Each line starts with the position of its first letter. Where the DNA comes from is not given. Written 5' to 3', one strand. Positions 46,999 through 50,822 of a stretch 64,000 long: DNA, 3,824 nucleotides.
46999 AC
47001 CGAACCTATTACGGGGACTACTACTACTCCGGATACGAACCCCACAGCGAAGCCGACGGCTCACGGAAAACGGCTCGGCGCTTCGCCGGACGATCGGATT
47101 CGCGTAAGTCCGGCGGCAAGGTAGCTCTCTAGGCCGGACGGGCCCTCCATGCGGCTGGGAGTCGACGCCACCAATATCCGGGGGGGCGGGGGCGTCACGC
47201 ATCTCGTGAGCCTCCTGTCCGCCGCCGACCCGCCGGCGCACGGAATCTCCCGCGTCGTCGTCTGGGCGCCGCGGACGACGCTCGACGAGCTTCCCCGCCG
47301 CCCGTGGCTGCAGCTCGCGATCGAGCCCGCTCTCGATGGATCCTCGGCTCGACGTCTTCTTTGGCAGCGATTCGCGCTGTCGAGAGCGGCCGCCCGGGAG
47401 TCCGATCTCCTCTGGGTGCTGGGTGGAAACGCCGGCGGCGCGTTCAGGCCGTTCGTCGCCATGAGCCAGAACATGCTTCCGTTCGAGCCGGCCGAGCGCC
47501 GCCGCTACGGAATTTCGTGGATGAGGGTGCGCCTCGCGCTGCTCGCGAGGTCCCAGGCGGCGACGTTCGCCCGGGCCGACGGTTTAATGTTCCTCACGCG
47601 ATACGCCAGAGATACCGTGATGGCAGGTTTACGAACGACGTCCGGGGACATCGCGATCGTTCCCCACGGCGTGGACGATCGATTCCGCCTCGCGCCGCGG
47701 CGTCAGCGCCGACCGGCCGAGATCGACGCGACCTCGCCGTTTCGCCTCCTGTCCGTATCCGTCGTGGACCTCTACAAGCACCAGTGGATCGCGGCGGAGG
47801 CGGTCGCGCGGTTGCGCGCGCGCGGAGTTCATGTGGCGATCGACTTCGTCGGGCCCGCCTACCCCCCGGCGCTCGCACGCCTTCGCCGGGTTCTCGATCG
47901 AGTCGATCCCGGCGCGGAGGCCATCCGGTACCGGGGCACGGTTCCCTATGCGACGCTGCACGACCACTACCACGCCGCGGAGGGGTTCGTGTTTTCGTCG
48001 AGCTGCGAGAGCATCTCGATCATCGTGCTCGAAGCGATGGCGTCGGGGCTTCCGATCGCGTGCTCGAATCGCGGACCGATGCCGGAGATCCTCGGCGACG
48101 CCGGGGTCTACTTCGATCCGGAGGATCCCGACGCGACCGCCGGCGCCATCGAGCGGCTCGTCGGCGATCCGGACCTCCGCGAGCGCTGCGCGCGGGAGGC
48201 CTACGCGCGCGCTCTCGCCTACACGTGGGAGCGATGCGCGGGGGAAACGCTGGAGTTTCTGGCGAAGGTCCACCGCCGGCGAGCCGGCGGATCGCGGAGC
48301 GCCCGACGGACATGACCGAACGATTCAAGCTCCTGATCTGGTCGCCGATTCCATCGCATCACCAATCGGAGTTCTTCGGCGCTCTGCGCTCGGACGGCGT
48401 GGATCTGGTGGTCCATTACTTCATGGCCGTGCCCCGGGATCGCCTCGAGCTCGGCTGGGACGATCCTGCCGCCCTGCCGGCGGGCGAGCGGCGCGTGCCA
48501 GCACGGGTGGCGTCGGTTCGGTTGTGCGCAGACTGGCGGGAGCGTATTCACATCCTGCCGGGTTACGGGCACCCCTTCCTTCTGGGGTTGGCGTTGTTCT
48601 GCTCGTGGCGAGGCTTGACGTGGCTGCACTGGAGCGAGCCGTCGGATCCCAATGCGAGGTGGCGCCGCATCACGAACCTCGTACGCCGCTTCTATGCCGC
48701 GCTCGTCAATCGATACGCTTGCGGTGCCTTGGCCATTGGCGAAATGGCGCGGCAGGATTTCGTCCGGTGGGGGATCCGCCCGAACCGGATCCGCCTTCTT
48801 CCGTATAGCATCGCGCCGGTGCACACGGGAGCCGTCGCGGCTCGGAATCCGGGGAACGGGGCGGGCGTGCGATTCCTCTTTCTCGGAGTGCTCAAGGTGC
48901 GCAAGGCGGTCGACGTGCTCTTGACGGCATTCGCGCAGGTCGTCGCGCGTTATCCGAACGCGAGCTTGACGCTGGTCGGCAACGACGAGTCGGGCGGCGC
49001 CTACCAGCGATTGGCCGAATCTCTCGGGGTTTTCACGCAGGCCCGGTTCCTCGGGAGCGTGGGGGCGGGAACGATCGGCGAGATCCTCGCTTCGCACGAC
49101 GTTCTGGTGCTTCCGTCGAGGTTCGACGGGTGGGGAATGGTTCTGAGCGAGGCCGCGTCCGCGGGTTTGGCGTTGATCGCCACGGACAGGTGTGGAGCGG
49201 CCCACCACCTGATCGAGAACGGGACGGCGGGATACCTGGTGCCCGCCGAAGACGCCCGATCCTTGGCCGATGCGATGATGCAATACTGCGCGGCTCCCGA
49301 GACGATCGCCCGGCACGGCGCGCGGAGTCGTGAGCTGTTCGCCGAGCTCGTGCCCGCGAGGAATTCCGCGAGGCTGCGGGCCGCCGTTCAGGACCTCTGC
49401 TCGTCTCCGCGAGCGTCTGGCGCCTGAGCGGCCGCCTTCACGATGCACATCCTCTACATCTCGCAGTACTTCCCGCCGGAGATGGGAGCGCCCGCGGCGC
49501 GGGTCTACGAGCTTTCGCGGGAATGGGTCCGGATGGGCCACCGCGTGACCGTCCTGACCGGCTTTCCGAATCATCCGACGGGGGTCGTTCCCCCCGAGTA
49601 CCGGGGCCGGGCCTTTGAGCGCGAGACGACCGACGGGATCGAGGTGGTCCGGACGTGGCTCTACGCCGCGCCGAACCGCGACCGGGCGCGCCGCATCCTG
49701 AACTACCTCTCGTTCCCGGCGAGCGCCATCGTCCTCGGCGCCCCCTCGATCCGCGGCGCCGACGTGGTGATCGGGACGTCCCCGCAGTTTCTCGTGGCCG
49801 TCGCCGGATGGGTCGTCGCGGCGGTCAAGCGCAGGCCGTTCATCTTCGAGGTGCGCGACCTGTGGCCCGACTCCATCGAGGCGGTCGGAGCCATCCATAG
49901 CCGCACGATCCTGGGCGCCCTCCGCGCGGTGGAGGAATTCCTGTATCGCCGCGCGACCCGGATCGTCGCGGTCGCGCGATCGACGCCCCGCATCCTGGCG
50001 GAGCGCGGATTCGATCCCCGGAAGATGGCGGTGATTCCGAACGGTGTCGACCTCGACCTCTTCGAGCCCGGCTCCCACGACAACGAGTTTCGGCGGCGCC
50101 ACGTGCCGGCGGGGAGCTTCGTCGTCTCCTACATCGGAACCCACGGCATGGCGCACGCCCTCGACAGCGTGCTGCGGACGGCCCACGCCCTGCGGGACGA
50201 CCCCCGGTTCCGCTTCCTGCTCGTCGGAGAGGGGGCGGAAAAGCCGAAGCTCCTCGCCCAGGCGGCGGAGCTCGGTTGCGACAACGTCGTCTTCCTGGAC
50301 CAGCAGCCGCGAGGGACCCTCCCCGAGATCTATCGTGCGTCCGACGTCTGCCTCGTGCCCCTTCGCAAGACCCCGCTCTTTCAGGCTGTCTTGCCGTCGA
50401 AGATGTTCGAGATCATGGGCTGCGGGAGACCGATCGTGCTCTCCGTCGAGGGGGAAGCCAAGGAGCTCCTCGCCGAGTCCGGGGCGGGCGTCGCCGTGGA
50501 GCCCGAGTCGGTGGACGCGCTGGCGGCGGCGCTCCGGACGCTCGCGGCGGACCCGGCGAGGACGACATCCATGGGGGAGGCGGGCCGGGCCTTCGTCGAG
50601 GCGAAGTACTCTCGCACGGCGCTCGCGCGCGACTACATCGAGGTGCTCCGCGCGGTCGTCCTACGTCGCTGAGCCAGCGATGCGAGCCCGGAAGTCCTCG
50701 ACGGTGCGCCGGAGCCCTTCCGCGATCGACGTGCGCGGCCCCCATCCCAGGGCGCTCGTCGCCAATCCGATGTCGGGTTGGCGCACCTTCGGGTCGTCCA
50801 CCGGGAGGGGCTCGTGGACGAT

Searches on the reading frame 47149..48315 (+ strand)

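Call 68: search_protein_families(library=pfam, proteins=[window:47149-48315:+], max_evalue=0.00001)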
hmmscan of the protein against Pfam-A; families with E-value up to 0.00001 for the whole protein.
window:47149-48315:+ (388 aa): 3 families
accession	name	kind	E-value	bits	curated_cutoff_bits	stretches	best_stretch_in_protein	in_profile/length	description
PF00534.26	Glycos_transf_1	-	3.3e-19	69.5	26.4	1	195-353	13-171/172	Glycosyl transferases group 1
PF13692.12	Glyco_trans_1_4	-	7.4e-19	68.9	27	1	203-340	7-142/142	Glycosyl transferases group 1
PF13524.12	Glyco_trans_1_2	-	7.4e-07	29.7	25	1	227-366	13-141/144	Glycosyl transferase-like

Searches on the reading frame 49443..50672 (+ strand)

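Call 68: search_protein_families(library=pfam, proteins=[window:49443-50672:+], max_evalue=0.00001)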
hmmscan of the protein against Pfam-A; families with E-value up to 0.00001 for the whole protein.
window:49443-50672:+ (409 aa): 5 families
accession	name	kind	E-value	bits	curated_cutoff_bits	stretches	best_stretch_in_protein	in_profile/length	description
PF00534.26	Glycos_transf_1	-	9.3e-21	74.5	26.4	1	216-383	6-171/172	Glycosyl transferases group 1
PF13692.12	Glyco_trans_1_4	-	2.3e-20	73.7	27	1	227-370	3-142/142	Glycosyl transferases group 1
PF13579.12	Glyco_trans_4_4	-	3.3e-20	73.5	29.7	1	15-201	1-158/158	Glycosyl transferase 4-like domain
PF13439.12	Glyco_transf_4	-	3.2e-18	66.8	28.5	1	20-205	7-169/170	Glycosyltransferase Family 4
PF13524.12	Glyco_trans_1_2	-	5.5e-12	46.3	25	1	248-396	7-140/144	Glycosyl transferase-like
